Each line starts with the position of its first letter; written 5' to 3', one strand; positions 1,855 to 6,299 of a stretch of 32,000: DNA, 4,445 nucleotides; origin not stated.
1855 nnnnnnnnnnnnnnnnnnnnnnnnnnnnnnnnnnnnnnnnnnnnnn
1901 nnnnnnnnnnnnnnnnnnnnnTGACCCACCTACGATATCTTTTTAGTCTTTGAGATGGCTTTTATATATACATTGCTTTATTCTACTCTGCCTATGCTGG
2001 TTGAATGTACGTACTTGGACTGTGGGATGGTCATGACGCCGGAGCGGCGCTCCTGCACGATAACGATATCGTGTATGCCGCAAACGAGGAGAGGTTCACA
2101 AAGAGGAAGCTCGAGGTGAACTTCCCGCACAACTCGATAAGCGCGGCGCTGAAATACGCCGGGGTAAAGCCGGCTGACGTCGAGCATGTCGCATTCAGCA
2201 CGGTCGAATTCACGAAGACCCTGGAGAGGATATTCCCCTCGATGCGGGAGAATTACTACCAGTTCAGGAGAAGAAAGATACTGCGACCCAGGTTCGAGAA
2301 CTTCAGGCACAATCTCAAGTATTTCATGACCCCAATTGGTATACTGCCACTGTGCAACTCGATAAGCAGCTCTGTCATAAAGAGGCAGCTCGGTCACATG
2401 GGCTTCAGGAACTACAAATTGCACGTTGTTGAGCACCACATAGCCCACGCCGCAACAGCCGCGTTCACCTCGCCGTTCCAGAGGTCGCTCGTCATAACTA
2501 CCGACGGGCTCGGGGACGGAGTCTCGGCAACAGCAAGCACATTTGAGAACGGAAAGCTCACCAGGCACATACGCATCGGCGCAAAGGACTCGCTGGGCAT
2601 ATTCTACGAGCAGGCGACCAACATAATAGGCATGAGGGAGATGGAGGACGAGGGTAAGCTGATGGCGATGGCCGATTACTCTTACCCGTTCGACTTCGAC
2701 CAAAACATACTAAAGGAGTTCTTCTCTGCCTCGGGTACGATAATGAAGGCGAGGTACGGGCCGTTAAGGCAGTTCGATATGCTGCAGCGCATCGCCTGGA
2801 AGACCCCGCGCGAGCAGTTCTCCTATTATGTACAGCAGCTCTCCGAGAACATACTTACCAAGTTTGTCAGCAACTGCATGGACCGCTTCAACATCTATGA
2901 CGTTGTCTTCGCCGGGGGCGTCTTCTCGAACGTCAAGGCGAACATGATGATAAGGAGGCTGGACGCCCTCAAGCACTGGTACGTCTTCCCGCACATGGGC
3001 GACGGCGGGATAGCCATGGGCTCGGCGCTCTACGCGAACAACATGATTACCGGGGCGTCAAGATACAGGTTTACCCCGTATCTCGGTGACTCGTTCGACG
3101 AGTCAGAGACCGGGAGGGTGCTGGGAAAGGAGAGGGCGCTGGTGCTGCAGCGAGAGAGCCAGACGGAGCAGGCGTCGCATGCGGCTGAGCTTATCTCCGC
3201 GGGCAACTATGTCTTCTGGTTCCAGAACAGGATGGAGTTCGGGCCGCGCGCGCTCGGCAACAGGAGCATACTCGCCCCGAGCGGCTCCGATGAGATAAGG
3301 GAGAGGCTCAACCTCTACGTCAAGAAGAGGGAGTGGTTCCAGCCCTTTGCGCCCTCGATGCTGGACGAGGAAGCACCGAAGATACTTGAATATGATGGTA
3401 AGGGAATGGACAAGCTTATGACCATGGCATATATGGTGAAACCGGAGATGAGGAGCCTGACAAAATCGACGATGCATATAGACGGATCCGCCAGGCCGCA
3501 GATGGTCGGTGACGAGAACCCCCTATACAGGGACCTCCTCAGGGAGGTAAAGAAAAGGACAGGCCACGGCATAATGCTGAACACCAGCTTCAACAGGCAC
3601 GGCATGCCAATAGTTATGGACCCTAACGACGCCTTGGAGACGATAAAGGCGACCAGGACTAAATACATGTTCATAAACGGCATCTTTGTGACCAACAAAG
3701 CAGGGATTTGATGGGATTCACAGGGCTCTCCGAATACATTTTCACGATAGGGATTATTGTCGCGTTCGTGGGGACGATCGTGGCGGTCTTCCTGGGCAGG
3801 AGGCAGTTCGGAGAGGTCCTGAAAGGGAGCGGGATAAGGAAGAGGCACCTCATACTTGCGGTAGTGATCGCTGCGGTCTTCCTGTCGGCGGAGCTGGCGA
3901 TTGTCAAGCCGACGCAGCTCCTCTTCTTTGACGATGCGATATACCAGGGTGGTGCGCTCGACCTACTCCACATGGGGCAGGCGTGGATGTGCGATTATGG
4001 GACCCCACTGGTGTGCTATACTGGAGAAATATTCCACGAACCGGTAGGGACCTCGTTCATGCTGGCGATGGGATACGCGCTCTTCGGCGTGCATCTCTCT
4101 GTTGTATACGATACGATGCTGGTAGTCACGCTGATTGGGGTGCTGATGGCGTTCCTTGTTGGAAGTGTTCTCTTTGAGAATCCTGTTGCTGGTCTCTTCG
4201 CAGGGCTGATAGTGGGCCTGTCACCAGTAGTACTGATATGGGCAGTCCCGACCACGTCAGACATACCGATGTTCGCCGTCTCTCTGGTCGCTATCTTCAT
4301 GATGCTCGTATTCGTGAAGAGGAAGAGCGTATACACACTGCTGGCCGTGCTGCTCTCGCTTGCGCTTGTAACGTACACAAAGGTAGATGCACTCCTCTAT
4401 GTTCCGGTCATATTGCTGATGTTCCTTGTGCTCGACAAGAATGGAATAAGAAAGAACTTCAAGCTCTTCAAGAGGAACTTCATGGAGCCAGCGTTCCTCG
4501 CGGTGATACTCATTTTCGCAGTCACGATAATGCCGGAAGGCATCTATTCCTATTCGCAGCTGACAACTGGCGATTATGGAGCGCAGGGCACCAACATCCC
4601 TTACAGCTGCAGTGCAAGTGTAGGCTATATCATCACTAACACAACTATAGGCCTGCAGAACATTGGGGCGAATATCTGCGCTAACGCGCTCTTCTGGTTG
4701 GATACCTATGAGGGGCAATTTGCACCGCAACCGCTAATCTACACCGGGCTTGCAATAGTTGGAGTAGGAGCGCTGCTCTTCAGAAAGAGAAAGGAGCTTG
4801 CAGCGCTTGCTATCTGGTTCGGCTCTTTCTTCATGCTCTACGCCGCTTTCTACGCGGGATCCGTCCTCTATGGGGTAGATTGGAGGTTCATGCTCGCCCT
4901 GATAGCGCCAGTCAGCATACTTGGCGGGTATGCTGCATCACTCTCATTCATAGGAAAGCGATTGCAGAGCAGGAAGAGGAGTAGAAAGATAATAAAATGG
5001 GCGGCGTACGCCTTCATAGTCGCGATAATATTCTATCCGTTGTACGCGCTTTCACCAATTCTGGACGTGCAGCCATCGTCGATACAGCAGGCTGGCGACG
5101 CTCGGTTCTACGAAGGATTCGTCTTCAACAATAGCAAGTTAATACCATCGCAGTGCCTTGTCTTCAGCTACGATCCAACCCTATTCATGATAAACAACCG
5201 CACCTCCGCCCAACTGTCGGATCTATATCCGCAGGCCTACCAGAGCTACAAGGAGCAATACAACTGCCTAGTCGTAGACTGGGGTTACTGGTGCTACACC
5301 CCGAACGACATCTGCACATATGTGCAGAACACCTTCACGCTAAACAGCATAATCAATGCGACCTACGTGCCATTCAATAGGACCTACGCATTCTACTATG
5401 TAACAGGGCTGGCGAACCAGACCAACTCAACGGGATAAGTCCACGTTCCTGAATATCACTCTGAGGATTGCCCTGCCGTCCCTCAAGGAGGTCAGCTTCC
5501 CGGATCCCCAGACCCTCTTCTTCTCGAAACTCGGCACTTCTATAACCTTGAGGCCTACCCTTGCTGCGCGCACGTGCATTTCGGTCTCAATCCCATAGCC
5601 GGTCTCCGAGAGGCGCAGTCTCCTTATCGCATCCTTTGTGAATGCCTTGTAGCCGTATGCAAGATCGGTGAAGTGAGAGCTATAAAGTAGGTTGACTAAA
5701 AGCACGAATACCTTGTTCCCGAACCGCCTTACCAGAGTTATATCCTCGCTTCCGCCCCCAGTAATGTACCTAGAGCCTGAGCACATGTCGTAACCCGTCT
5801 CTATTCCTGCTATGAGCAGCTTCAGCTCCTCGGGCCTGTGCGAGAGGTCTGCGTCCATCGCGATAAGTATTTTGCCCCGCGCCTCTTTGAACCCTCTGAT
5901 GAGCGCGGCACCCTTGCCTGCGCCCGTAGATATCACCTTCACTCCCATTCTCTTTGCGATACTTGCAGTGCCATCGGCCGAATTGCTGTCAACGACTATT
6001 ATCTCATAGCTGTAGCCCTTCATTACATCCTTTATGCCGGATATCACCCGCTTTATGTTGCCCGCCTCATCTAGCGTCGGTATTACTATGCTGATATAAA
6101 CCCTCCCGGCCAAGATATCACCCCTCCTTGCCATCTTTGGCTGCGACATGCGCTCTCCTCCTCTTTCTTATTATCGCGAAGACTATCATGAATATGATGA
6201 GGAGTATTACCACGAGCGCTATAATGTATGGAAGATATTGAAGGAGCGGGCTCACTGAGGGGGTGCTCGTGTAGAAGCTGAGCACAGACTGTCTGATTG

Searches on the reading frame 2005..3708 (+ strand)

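Call 77: search_protein_families(library=pfam, proteins=[window:2005-3708:+], max_evalue=0.00001)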
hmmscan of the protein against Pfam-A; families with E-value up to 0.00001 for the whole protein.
window:2005-3708:+ (568 aa): 2 families
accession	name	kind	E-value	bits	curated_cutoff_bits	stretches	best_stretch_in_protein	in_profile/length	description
PF16861.10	Carbam_trans_C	-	4.2e-54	183.1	27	1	394-562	1-168/170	Carbamoyltransferase C-terminus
PF02543.21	Carbam_trans_N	-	6e-35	121.7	24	1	5-342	4-346/346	Carbamoyltransferase N-terminus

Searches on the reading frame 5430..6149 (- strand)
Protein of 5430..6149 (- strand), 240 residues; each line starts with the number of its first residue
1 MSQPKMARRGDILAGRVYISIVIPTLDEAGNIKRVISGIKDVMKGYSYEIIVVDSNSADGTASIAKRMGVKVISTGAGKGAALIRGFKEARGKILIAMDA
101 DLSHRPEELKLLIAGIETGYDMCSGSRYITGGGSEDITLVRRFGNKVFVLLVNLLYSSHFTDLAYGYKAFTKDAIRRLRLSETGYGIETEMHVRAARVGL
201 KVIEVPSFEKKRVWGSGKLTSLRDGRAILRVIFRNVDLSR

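Call 77: search_protein_families(library=pfam, proteins=[window:5430-6149:-], max_evalue=0.00001)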
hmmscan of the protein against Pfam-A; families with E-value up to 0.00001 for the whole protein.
window:5430-6149:- (240 aa): 1 family
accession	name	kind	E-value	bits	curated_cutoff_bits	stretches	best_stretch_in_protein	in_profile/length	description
PF00535.33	Glycos_transf_2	-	1.5e-27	97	23.3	1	20-177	1-166/168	Glycosyl transferase family 2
